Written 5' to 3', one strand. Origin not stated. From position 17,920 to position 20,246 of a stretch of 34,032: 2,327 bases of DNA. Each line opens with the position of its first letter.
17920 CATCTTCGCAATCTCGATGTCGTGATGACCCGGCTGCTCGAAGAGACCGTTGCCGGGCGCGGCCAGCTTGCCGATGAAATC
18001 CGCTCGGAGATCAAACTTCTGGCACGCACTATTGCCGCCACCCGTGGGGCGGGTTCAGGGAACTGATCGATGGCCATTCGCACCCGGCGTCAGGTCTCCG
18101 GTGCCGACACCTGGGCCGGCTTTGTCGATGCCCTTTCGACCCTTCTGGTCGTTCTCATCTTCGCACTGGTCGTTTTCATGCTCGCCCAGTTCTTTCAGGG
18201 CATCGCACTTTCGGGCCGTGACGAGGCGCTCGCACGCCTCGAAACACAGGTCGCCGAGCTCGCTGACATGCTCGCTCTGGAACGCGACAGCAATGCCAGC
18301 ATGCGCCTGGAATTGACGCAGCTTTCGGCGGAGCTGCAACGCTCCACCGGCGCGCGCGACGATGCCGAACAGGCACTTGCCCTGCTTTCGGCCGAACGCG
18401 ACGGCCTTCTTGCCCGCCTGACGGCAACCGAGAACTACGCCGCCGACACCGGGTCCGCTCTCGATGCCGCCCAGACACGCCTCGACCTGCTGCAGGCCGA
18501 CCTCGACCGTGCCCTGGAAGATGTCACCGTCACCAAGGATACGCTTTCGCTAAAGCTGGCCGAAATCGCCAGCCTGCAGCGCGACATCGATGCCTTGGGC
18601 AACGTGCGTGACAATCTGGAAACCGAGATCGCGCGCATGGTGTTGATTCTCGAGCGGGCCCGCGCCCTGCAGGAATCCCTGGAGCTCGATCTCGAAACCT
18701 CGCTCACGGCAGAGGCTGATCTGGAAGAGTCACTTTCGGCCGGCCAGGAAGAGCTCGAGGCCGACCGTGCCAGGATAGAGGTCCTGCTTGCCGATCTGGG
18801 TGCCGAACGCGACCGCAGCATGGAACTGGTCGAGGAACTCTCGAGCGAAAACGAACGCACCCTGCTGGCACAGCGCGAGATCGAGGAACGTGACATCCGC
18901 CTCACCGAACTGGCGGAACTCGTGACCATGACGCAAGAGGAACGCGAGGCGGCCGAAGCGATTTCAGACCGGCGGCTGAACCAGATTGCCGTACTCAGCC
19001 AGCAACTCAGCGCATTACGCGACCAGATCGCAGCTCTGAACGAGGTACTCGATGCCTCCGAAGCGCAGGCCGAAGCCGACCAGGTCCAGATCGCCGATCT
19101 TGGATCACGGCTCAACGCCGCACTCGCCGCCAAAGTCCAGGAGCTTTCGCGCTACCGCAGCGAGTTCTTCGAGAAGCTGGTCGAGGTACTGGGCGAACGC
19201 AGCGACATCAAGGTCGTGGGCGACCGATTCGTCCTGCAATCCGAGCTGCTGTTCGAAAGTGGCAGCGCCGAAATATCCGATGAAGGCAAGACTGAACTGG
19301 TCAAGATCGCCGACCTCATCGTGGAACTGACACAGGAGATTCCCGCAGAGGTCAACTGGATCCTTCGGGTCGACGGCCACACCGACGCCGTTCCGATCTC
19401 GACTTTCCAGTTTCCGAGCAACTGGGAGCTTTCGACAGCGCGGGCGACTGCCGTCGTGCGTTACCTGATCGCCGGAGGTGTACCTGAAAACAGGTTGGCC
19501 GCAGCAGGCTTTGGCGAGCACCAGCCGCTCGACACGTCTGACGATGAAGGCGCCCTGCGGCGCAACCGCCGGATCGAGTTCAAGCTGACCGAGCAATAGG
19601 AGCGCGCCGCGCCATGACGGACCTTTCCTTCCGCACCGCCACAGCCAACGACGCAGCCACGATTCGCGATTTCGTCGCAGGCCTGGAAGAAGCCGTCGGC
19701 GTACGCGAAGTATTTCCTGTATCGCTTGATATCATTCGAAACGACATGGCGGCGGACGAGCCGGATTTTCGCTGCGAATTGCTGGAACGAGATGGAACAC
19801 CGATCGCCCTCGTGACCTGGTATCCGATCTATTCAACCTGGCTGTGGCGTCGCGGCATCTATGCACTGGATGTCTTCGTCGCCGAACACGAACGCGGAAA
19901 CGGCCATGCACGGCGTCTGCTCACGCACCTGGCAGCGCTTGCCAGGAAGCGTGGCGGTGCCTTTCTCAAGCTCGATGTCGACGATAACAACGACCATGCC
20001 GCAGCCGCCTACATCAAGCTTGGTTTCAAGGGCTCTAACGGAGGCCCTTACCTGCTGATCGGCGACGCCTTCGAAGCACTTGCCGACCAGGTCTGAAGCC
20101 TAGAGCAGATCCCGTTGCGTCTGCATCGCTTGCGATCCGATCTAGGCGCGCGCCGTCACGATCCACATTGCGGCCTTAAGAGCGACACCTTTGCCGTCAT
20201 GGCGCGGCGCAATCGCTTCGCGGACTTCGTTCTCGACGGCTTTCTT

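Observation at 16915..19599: Orphan stator-like pair: MotA/ExbB channel with helical tail and MotB-like protein with about 330-aa coiled coil and OmpA domain, outside any flagellar, Tol or Ton context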

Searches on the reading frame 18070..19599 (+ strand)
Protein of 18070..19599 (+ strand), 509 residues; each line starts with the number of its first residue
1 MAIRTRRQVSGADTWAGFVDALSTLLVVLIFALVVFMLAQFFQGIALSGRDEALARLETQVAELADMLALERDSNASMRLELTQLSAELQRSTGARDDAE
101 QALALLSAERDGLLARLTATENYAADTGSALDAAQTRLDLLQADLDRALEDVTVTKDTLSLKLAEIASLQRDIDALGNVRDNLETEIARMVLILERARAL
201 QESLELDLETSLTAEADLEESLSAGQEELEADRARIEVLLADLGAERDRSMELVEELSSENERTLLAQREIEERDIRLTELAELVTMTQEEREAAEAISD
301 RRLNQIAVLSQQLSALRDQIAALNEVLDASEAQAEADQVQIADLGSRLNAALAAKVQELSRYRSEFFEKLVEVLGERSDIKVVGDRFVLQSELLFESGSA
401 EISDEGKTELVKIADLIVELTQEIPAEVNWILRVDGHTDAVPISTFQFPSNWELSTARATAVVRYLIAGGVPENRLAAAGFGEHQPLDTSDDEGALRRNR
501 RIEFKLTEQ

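Call 3: search_protein_families(library=pfam, proteins=[window:18070-19599:+], max_evalue=0.1)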
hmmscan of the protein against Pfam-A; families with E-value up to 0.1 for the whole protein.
window:18070-19599:+ (509 aa): 2 families
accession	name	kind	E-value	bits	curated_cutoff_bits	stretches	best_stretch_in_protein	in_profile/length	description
PF00691.25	OmpA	-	3.6e-18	66.1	27.2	1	394-500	1-98/98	OmpA family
PF13094.11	CENP-Q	-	0.024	15.2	28.5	1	300-353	25-78/162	CENP-Q, a CENPA-CAD centromere complex subunit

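Call 4: search_protein_families(library=ncbifam, proteins=[window:18070-19599:+], max_evalue=0.1)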
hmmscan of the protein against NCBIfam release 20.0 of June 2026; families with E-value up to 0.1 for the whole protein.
window:18070-19599:+ (509 aa): 51 families (the best 25 are shown)
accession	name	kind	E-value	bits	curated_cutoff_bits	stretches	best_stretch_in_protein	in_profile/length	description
NF006543.0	PRK09039.1-2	equivalog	4.4e-122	408.3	305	2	216-508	57-349/350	peptidoglycan -binding protein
NF006544.0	PRK09039.1-3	equivalog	4e-110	368.7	362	2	286-509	120-343/343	peptidoglycan -binding protein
NF006545.0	PRK09039.1-4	equivalog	2.7e-108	362.7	372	2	223-508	73-341/342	peptidoglycan -binding protein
NF006546.0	PRK09039.1-5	equivalog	2.9e-98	329.4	615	2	292-508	125-342/343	peptidoglycan -binding protein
NF006542.0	PRK09039.1-1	equivalog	5.1e-85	286.7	388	2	178-509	270-627/627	peptidoglycan -binding protein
NF006541.1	PRK09038.1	equivalog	1.3e-32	113.4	283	1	333-504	80-246/253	flagellar motor protein MotD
NF005382.1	PRK06925.1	equivalog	3.2e-30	106.1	264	1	365-504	89-221/225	flagellar motor protein MotS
TIGR03350.1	type_VI_ompA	equivalog_domain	2.7e-24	85.7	139.8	1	387-504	26-135/137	type VI secretion system protein TssL, long form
NF006508.0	PRK08944.1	subfamily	1.1e-21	77.3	259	1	310-507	93-288/304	MotB family protein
NF005444.0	PRK07033.1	equivalog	3.3e-21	75.8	520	1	330-506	257-421/438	DotU family type VI secretion system protein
NF006547.1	PRK09040.1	equivalog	3.9e-20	72.2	194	1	343-504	41-198/213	hypothetical protein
NF053611.1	YiaD_Gzip_OmpA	equivalog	7.7e-19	68.2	175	1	375-505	84-205/206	YiaD family glycine zipper/OmpA-like lipoprotein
NF006285.1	PRK08457.1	equivalog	1.7e-18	67.4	250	1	386-506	117-230/253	flagellar motor protein MotB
NF005195.1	PRK06667.1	equivalog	1.1e-17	64.6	300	1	388-504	119-233/241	flagellar motor protein MotB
NF005831.1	PRK07734.1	equivalog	3.7e-17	62.9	301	1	385-504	133-246/250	flagellar motor protein MotB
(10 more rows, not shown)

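Call 5: search_protein_families(library=padloc, proteins=[window:18070-19599:+], max_evalue=0.1)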
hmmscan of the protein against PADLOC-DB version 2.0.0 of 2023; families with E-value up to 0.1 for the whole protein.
window:18070-19599:+ (509 aa): 9 families
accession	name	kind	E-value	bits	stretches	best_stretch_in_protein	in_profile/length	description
PDLC00651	ZorB3|ZorB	-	8.5e-23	79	1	343-504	43-200/215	MotB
PDLC00608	ZorB1|ZorB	-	7e-18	62.8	2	356-507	57-226/243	MotB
PDLC00610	ZorB1|ZorB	-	4.8e-13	47.3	1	350-506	50-234/254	MotB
PDLC00609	ZorB1|ZorB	-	9e-13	46.3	1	353-506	52-214/232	MotB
PDLC00641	ZorB2|ZorB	-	7.4e-09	33.6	1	390-507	93-223/238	MotB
PDLC00612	ZorB1|ZorB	-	5.8e-08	30.6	1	310-505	69-265/293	MotB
PDLC03865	LmuB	-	0.0072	12.5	1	63-188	301-498/1007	-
PDLC00006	DruC1|DruC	-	0.037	10.5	1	54-207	170-326/626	Unknown function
PDLC00580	JetC3|JetC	-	0.048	9.9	0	53-188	306-440/1068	DUF3584 domain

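Call 45: find_homologous_proteins(query=window:18070-19599:+, max_evalue=0.001)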
Query window:18070-19599:+ (509 aa): 7700 proteins with E <= 0.001 among 8000 candidates; the best 120 are listed.
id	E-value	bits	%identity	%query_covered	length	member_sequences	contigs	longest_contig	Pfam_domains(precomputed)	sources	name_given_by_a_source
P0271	0.0e+0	1009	100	100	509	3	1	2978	PF00691.26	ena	-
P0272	3.4e-217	740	71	100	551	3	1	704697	PF00691.26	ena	-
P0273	7.3e-213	726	74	100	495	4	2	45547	PF00691.26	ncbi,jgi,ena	jgi:chemotaxis protein MotB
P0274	4.6e-212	723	73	100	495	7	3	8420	PF00691.26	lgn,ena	-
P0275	3.5e-211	720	73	100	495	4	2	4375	PF00691.26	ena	-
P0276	3.2e-210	717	73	100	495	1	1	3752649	PF00691.26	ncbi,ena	-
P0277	1.5e-208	712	72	100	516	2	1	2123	PF00691.26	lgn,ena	-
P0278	2.3e-208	711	72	100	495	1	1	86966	PF00691.26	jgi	jgi:chemotaxis protein MotB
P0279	8.3e-207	706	72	100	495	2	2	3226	PF00691.26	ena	-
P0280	4.5e-203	694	61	56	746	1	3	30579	PF00691.26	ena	-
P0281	2.5e-193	661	70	100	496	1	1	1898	PF00691.26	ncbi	-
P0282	5.2e-193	660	69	100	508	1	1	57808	PF00691.26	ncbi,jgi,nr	ncbi:MAG: OmpA family protein [Rhodospirillales bacterium]|nr:OmpA family protein [Rhodospirillales 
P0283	9.7e-192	656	100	65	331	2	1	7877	PF00691.26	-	-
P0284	2.4e-189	648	69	100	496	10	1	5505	PF00691.26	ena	-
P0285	8.6e-189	646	67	100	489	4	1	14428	PF00691.26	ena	-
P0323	1.6e-137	478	60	63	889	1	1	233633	PF00691.26,PF08238.19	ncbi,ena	-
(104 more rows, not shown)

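Call 63: search_protein_families(library=pfam, proteins=[P0323], max_evalue=0.01)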
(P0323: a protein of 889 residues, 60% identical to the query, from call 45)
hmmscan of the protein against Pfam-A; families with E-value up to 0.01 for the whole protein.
P0323 (889 aa): 4 families
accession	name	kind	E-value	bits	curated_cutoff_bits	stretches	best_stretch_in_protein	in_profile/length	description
PF08238.18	Sel1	-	3.5e-64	211.4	30.7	6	284-317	3-36/36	Sel1 repeat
PF00691.25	OmpA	-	1.5e-17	64.2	27.2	1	774-880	1-98/98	OmpA family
PF14282.11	FlxA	-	0.00012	22.5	26.3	0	672-721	5-58/101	FlxA-like protein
PF13432.12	TPR_16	-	0.0037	18.1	32.7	1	62-120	4-60/65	Tetratricopeptide repeat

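Call 64: find_encoding_contigs(protein=P0323, flank=8000, max_places=2)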
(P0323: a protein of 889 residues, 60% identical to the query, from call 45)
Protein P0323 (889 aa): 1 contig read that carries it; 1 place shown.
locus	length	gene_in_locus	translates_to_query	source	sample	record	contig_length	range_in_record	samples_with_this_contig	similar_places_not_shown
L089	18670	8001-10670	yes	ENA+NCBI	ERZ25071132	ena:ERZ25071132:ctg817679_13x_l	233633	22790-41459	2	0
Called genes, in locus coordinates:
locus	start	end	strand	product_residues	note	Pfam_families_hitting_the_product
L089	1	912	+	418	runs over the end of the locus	PF03050:DDE_Tnp_IS66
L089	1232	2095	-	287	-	PF13154:DUF3991, PF13155:Toprim_2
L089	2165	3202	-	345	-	PF13481:AAA_25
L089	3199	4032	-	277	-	PF13191:AAA_16 (faint), PF13401:AAA_22, PF13604:AAA_30 (weak)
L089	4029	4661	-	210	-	-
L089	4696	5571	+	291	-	-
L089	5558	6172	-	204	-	PF13384:HTH_23 (weak)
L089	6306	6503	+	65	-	-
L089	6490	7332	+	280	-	-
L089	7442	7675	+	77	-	-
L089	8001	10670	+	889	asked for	PF08238:Sel1, PF00691:OmpA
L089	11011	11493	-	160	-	PF13610:DDE_Tnp_IS240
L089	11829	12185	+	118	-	-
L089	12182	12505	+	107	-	PF21983:NikA-like (weak)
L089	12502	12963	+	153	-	PF21983:NikA-like (faint)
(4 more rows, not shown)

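Call 69: predict_structure(alignment_id=A2)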
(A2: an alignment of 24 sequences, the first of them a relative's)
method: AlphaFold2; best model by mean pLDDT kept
length: 509 residues; sequences in the alignment: 24
mean_pLDDT: 77.5   pTM: 0.35
mean pLDDT of the five models: 77.5, 74.9, 73.8, 69.8, 67.3
residues with pLDDT >= 90: 16; 70-90: 402; 50-70: 68; < 50: 23
segments of 3 or more residues with pLDDT < 50: 1-15, 151-157
pLDDT, mean of each block of 10 residues (from residue 1): 36 51 81 85 72 78 82 82 83 84 86 87 84 82 66 49 74 83 79 79 84 84 82 82 82 68 65 82 83 81 81 82 81 73 71 67 69 62 71 83 88 86 78 86 83 89 91 85 71 83 81
secondary structure, 60 per line:
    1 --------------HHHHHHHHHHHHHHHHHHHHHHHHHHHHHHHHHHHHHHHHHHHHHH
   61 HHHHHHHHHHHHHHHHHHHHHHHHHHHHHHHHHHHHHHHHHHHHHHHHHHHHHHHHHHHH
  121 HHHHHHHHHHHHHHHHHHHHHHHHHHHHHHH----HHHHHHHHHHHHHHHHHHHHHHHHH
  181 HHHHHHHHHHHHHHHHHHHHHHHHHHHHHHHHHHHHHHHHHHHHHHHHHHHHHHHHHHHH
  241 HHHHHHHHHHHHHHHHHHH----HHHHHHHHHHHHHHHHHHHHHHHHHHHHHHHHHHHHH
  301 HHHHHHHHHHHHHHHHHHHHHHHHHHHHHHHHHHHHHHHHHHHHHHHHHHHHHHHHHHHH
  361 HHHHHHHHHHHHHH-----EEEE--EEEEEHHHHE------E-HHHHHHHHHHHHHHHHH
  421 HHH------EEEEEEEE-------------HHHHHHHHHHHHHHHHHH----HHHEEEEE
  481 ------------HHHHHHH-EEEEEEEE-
elements in order: H15-151 H156-259 H264-374 E380-383 E386-390 H391-394 H404-423 E430-437 H451-468 E476-480 H493-499 E501-508

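Call 83: search_solved_structures(query=window:18070-19599:+, max_evalue=0.001, show_alignments=2)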
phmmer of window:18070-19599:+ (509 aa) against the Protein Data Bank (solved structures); distinct sequences matched with E-value up to 0.001: 40.
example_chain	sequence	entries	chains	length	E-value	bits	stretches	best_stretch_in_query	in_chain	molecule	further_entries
9ljk_A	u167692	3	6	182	3.6e-17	66.1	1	386-506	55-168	Flagellar motor protein MotS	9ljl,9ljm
6ysf_A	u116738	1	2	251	1.1e-15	61.2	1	381-505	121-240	Chemotaxis motB protein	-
8ucs_A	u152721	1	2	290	1.8e-15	60.6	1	381-505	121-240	OmpA family protein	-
3khn_A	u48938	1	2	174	4.9e-13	52.5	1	359-507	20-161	MotB protein, putative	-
4b62_A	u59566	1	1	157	1.6e-12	50.8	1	375-505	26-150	TSSL1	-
3wpx_A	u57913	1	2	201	6.8e-10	42.2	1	380-506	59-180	PomB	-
6ysl_A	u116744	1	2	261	8.1e-10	41.9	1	353-505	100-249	Motility protein B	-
3wpw_A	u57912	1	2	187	9.6e-10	41.7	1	380-506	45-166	PomB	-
3s03_A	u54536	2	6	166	9.7e-10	41.6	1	384-504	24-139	Motility protein B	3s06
3s0h_A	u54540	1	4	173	1.1e-09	41.4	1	384-504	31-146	Motility protein B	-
3s0w_A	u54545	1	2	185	1.2e-09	41.4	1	375-504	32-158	Motility protein B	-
3s0y_A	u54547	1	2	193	1.2e-09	41.3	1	375-504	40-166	Motility protein B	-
3s02_A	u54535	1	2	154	1.3e-09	41.2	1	384-504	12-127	Motility protein B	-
5wtp_A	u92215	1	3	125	4.9e-09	39.3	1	393-506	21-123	OmpA family protein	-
8zyv_A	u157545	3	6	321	5.3e-09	39.2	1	420-506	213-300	PomB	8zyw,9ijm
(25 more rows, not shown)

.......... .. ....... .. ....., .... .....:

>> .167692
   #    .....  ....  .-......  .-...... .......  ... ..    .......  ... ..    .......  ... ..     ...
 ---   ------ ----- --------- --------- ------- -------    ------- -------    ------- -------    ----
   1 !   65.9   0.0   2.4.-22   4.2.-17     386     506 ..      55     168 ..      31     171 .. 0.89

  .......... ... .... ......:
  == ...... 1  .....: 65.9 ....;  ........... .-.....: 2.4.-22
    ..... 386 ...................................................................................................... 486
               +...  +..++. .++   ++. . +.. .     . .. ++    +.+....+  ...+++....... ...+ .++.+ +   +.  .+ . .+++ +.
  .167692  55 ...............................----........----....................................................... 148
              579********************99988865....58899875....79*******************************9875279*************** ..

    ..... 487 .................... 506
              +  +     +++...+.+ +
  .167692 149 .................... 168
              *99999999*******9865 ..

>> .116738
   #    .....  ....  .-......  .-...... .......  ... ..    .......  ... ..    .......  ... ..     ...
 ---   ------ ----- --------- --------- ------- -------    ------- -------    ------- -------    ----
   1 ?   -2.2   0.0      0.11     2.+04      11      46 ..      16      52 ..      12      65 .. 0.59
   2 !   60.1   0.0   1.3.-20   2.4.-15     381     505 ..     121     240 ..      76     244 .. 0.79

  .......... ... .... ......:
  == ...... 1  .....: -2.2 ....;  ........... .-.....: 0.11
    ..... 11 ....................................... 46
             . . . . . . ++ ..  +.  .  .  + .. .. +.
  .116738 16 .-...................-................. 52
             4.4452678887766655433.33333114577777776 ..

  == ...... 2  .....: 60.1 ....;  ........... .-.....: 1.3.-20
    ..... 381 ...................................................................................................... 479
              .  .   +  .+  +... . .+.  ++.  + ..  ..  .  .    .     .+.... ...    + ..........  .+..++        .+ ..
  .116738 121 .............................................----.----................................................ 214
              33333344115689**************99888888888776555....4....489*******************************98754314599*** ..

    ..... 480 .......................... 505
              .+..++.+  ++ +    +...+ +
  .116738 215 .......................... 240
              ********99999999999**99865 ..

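Call 84: fold_search(model_id=the predicted structure, library=pdb)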
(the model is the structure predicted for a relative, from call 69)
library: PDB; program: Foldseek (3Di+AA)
matches with E <= 10: 698; with E <= 0.001: 110
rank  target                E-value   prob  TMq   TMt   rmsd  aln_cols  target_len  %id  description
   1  9ljl_A                1.4e-11  1.00  0.26  0.80   3.0       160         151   29  Structure of the periplasmic domain of MotS from Bacillus subtilis in 300 mM NaCl (released 2025-02-26)
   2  9ljk_B                1.8e-11  1.00  0.25  0.74   3.7       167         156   29  Structure of the periplasmic domain of MotS from Bacillus subtilis (released 2025-02-26)
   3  9ljm_A                1.9e-11  1.00  0.27  0.83   2.5       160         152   28  Structure of the periplasmic domain of MotS from Bacillus subtilis in 300 mM KCl (released 2025-02-26)
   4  3khn_A                4.7e-11  1.00  0.27  0.80   2.4       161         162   28  Crystal structure of putative MotB like protein DVU_2228 from Desulfovibrio vulgaris. (released 2009-12-01)
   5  9ljl_B                5.3e-11  1.00  0.25  0.75   3.4       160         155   29  Structure of the periplasmic domain of MotS from Bacillus subtilis in 300 mM NaCl (released 2025-02-26)
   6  9ljk_A                1.0e-10  1.00  0.25  0.75   3.4       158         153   30  Structure of the periplasmic domain of MotS from Bacillus subtilis (released 2025-02-26)
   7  3khn_B                1.4e-10  1.00  0.25  0.72   3.9       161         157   29  Crystal structure of putative MotB like protein DVU_2228 from Desulfovibrio vulgaris. (released 2009-12-01)
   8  6jfw_A                3.1e-10  1.00  0.24  0.79   3.6       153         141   23  Crystal structure of PA0833 periplasmic domain from Pseudomonas aeruginosa reveals an unexpected enlarged peptidoglyca (released 2019-03-20)
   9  3s0h_C                3.3e-10  1.00  0.23  0.65   2.6       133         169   28  The crystal structure of the periplasmic domain of Helicobacter pylori MotB (residues 90-256). (released 2012-03-14)
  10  3s0w_A                4.2e-10  1.00  0.24  0.71   2.8       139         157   29  The crystal structure of the periplasmic domain of Helicobacter pylori MotB (residues 78-256). (released 2012-03-14)
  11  3s0h_A                4.5e-10  1.00  0.23  0.66   2.8       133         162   28  The crystal structure of the periplasmic domain of Helicobacter pylori MotB (residues 90-256). (released 2012-03-14)
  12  3s0y_B                4.7e-10  1.00  0.24  0.70   2.7       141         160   26  The crystal structure of the periplasmic domain of MotB (residues 64-256). (released 2012-03-14)
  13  3s06_B                6.0e-10  1.00  0.23  0.75   2.5       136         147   28  The crystal structure of the periplasmic domain of Helicobacter pylori MotB (residues 97-256, P3121). (released 2012-03-14)
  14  3s0y_A                6.7e-10  1.00  0.23  0.57   2.8       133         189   28  The crystal structure of the periplasmic domain of MotB (residues 64-256). (released 2012-03-14)
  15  3s03_A                7.2e-10  1.00  0.23  0.73   2.9       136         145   28  The crystal structure of the periplasmic domain of Helicobacter pylori MotB (residues 97-256, P43). (released 2012-03-14)
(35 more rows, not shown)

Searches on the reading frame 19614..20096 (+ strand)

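Call 80: search_protein_families(library=padloc, proteins=[window:19614-20096:+], max_evalue=0.001)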
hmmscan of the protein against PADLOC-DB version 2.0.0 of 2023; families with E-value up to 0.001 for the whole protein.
window:19614-20096:+ (160 aa): 0 families

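Call 81: search_protein_families(library=ncbifam, proteins=[window:19614-20096:+], max_evalue=0.00001)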
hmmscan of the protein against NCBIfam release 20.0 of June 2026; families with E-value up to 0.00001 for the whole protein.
window:19614-20096:+ (160 aa): 4 families
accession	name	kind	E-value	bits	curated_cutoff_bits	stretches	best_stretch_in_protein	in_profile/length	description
NF000487.1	stat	exception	2e-08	34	420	1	73-139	98-162/189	streptothricin N-acetyltransferase STAT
NF040503.1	resist_ArsN1a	equivalog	5.2e-07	29.5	170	1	7-139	2-134/159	arsinothricin resistance N-acetyltransferase ArsN1 family A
TIGR01575.1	rimI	equivalog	2.8e-06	27.5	86.4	1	84-139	58-113/132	ribosomal protein S18-alanine N-acetyltransferase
NF033083.0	AAC_3_I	equivalog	2.9e-06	27.5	200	1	78-139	74-135/145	AAC(3)-I family aminoglycoside N-acetyltransferase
